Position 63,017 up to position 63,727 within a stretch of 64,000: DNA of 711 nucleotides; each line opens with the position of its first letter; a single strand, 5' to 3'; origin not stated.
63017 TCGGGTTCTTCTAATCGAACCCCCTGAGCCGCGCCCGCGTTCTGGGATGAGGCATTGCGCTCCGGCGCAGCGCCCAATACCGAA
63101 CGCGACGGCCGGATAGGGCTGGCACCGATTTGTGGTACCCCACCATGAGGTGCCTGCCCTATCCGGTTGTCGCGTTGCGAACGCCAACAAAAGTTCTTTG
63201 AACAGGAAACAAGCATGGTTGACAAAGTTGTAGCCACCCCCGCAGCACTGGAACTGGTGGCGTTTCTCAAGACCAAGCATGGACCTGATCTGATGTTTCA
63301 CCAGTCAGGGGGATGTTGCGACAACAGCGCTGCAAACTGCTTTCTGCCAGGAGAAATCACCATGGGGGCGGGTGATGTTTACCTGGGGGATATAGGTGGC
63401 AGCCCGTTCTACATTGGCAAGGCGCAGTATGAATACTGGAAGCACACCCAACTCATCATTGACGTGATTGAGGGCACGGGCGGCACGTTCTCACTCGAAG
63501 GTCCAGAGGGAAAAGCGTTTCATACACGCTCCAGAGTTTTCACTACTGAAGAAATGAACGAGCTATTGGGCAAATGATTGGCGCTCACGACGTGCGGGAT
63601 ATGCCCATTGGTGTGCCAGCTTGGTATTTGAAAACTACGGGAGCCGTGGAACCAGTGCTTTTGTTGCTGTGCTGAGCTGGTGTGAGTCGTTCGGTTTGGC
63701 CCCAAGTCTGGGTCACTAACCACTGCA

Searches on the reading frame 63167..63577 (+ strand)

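Call 89: search_protein_families(library=pfam, proteins=[window:63167-63577:+], max_evalue=0.0001)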
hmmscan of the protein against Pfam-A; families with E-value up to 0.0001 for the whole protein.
window:63167-63577:+ (136 aa): 1 family
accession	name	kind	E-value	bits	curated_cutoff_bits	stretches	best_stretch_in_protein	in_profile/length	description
PF05610.16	DUF779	-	3.3e-39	133.5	25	1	31-124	2-94/94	Protein of unknown function (DUF779)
